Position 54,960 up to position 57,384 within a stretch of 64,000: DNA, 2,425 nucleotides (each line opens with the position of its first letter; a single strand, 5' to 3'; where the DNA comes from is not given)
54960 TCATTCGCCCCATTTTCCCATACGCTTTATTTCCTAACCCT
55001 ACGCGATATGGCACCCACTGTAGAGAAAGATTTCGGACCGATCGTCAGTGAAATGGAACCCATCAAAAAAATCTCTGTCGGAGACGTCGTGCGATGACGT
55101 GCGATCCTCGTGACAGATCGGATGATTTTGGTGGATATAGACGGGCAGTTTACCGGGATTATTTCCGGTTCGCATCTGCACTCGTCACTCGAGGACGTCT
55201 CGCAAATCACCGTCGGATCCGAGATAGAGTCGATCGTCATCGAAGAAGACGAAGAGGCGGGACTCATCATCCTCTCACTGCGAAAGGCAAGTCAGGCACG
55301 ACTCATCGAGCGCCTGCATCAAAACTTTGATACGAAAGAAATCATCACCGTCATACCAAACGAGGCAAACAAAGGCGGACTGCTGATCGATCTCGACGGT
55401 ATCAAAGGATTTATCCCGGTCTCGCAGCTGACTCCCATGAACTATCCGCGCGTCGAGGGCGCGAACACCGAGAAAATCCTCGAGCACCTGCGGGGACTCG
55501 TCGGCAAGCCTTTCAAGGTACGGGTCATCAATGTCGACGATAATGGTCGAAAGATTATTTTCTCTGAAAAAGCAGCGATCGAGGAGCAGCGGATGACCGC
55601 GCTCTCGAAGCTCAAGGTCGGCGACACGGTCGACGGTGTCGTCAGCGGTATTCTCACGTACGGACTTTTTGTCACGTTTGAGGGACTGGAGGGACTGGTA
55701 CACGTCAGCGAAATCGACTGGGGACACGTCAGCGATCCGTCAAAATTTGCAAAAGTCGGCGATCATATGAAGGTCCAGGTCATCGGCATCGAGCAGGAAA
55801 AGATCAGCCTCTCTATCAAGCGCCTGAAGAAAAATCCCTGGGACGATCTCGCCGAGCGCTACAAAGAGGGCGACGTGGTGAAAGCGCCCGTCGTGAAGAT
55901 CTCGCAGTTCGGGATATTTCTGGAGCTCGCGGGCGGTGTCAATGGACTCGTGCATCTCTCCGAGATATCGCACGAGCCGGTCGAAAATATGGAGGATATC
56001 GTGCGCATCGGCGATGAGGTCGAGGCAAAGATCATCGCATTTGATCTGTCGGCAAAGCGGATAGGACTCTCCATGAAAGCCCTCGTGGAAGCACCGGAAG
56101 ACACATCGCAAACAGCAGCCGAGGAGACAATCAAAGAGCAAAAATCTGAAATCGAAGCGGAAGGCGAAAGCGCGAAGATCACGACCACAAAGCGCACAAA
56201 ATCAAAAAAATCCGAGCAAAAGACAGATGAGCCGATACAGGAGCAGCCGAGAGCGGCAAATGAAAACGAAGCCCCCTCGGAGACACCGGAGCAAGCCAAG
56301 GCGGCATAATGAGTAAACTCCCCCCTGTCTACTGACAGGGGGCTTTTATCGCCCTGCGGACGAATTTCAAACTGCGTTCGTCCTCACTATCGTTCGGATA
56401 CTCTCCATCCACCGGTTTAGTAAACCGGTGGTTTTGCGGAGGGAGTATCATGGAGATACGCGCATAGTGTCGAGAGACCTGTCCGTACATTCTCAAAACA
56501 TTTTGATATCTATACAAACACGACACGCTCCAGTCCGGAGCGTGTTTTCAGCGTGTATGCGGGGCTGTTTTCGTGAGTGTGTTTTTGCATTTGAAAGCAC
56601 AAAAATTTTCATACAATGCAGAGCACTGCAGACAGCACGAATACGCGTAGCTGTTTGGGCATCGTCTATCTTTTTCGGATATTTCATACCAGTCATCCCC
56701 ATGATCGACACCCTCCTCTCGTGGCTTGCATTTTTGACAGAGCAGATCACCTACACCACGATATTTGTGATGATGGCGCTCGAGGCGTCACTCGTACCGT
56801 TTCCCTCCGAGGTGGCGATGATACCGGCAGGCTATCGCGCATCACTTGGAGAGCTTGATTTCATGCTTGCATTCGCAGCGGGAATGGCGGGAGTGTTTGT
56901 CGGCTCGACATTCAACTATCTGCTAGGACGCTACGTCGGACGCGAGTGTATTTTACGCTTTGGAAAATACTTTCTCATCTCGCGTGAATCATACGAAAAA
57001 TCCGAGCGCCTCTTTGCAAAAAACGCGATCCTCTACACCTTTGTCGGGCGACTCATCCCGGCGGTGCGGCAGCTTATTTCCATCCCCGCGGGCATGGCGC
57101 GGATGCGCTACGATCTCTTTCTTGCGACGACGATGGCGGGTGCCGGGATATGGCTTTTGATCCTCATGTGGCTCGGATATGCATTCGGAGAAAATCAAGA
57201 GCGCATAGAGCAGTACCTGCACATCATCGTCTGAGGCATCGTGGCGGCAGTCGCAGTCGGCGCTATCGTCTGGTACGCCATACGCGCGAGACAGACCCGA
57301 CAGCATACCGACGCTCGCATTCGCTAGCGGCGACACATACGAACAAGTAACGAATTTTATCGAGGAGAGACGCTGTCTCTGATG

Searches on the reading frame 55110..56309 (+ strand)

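Call 12: search_protein_families(library=pfam, proteins=[window:55110-56309:+], max_evalue=0.01)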
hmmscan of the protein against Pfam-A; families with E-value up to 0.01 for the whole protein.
window:55110-56309:+ (399 aa): 5 families
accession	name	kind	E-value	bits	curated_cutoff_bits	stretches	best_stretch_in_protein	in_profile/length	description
PF00575.29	S1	-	1.4e-46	157.1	22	3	251-323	2-74/74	S1 RNA binding domain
PF23459.1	S1_RRP5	-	3.8e-09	37.4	27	1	251-321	1-71/72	RRP5 S1 domain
PF24685.1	OB_RRP5_4th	-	1.9e-06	28.2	31.5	0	253-311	8-71/92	RRP5 OB-fold domain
PF21710.3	Spt6_S1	-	0.00084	20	27.5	0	250-322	13-86/91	Spt6, S1/OB domain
PF21543.3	CvfB_2nd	-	0.0021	18.4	27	0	257-323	17-75/76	Virulence regulatory factor CvfB, second domain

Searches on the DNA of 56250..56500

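Call 44: search_rna_families(source=window, start=56250, end=56500, threshold=evalue, max_evalue=10)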
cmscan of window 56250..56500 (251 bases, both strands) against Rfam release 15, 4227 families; matches with E-value up to 10: 2.
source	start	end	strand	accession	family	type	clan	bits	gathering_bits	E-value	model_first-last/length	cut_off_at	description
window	56381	56435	+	RF02846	Ref84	Gene; antisense;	-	18.6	52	4.4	29-83/87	no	Enterococcus sRNA 84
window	56264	56343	-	RF02233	sX14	Gene; sRNA;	-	14.7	80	1.5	1-92/92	no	Xanthomonas sRNA sX14/Xoo3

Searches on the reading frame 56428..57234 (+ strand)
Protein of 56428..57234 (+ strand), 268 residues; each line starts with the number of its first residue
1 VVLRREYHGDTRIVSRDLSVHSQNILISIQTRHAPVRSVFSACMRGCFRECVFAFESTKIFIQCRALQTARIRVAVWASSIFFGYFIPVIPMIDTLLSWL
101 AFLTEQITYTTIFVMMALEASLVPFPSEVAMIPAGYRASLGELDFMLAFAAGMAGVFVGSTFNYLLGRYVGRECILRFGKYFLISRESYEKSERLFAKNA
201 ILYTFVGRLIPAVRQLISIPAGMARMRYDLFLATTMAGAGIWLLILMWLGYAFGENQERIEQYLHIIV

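Call 12: search_protein_families(library=pfam, proteins=[window:56428-57234:+], max_evalue=0.01)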
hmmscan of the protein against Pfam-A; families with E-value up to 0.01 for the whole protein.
window:56428-57234:+ (268 aa): 1 family
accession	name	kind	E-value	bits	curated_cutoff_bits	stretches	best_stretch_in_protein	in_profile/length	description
PF09335.16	VTT_dom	-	4.6e-22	79.2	33.9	1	125-251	1-122/123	VTT domain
